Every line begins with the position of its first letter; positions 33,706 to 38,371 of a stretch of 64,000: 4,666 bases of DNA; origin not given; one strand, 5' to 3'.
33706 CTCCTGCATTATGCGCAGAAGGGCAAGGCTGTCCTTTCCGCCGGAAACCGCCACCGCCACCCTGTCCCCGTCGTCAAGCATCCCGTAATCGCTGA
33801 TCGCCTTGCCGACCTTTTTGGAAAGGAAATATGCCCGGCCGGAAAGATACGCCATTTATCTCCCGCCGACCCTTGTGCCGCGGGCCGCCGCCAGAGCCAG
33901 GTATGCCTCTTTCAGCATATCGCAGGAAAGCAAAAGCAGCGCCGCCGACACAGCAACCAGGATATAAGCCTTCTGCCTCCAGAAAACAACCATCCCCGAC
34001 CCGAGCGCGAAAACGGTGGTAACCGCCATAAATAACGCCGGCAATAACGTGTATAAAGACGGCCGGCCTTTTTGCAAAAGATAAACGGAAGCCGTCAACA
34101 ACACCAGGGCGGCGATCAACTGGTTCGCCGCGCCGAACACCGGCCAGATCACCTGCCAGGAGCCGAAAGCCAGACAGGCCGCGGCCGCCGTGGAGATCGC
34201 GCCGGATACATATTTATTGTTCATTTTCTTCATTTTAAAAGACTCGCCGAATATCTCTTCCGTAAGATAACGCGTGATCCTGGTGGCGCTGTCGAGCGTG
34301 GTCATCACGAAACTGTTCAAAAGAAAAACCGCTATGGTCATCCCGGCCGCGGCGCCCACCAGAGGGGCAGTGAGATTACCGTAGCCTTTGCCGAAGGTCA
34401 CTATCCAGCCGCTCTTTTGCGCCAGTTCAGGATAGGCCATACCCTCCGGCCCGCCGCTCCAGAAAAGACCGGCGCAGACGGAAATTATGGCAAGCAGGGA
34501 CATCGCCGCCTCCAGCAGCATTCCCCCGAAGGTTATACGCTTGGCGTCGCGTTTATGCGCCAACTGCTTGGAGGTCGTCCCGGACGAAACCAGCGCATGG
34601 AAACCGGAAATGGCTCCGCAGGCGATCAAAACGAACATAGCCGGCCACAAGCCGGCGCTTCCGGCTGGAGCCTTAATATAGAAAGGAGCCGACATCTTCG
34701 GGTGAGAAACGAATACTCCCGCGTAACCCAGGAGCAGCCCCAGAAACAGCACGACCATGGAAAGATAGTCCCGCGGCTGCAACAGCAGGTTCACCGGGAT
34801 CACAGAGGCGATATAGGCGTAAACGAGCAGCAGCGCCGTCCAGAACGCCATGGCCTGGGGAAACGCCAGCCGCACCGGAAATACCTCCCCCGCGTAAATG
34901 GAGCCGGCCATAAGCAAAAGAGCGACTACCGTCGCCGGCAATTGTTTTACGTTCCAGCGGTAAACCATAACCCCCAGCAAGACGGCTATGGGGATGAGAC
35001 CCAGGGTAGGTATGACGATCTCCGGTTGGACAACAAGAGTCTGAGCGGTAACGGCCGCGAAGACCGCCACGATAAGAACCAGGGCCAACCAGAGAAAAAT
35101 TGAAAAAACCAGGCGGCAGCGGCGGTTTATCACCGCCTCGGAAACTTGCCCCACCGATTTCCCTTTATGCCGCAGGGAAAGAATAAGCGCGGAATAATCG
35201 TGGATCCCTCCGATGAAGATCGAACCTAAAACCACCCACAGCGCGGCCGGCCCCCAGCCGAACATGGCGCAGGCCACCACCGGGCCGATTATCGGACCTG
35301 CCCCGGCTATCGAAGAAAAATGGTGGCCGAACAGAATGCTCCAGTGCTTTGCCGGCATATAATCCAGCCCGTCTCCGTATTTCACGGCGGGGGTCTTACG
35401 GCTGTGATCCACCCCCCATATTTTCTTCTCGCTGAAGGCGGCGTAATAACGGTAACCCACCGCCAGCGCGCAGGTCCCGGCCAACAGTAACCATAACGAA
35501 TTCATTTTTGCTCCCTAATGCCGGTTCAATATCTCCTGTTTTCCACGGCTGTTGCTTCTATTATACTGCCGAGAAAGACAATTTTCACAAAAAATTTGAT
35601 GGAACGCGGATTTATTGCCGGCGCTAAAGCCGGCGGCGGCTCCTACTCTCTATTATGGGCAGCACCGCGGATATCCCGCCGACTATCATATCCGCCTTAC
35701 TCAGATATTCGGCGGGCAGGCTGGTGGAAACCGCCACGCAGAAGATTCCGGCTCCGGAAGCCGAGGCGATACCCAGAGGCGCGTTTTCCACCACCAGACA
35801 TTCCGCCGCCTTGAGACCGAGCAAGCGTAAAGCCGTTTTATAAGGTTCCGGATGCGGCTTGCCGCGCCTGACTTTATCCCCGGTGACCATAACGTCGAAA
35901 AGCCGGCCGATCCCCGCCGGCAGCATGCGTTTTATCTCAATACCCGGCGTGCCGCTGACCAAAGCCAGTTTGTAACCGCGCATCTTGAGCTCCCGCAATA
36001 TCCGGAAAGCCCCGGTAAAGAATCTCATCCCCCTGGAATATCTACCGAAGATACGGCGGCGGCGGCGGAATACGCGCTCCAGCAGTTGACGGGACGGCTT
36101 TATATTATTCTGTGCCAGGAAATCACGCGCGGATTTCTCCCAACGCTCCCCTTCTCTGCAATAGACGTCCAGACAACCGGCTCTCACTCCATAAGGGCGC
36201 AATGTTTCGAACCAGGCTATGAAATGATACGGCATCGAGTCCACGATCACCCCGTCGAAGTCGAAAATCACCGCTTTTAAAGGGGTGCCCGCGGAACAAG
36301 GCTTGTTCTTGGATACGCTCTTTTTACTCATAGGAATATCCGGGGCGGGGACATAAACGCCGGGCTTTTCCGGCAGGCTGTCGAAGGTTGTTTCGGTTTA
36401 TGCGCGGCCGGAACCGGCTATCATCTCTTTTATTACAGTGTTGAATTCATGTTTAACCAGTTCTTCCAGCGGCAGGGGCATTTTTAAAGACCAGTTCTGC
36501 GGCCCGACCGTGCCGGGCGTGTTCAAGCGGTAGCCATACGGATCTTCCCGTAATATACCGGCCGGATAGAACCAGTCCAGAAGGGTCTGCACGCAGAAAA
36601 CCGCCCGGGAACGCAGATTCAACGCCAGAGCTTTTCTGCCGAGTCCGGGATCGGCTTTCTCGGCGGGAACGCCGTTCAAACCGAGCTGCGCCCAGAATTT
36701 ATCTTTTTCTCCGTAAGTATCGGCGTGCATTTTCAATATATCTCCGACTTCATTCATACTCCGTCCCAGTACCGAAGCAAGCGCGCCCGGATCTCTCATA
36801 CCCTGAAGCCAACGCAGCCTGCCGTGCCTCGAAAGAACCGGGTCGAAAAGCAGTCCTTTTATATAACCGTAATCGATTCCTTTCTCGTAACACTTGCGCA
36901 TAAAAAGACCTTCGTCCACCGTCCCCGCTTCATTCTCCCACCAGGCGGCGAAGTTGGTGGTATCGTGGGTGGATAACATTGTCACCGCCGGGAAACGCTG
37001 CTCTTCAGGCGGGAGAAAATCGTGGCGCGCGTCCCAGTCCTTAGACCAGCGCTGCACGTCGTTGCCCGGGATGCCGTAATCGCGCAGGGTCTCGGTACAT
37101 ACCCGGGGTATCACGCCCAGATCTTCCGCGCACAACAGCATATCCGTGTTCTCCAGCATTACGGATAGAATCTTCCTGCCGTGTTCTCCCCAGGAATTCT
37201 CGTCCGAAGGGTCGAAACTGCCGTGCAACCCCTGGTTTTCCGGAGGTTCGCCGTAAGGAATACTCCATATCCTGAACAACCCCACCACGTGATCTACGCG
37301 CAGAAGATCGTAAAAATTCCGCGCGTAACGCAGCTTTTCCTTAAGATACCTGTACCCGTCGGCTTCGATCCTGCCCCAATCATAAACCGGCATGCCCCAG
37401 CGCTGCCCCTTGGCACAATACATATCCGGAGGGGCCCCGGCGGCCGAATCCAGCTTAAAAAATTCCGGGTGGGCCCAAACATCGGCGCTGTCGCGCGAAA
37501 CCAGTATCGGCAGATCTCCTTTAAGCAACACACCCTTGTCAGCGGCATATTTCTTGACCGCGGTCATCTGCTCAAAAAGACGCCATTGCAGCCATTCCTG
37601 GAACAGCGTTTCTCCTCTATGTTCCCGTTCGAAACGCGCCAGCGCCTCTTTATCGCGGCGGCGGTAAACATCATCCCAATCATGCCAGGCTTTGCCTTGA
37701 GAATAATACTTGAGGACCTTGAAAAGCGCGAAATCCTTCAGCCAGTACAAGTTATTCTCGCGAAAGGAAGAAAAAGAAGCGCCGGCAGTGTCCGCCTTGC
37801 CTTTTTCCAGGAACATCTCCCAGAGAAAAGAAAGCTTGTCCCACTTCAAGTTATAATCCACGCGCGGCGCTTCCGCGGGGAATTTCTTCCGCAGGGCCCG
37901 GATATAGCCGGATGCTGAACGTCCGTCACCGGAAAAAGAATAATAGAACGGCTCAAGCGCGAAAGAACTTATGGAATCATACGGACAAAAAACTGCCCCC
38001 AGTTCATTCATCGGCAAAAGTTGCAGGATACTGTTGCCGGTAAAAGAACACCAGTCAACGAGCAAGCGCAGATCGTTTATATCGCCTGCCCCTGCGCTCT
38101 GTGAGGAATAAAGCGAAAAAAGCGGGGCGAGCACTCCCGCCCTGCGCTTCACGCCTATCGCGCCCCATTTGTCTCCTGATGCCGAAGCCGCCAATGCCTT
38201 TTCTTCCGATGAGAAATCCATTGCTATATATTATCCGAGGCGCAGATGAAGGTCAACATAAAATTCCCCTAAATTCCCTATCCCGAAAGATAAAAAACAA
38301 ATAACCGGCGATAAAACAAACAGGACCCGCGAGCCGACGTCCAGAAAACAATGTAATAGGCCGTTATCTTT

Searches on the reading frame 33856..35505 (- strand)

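Call 87: search_protein_families(library=pfam, proteins=[window:33856-35505:-], max_evalue=0.00001)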
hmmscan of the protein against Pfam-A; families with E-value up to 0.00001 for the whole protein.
window:33856-35505:- (549 aa): 1 family
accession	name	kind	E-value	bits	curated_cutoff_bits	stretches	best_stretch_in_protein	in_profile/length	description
PF02554.20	CstA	-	3e-132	442.6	27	2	2-344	1-352/560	Carbon starvation protein CstA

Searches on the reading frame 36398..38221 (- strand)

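Call 88: search_protein_families(library=pfam, proteins=[window:36398-38221:-], max_evalue=0.00001)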
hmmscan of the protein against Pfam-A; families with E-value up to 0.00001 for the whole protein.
window:36398-38221:- (607 aa): 1 family
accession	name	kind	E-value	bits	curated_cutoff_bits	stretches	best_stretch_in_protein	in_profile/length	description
PF02446.23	Glyco_hydro_77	-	2e-115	386.8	25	1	33-582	2-460/465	4-alpha-glucanotransferase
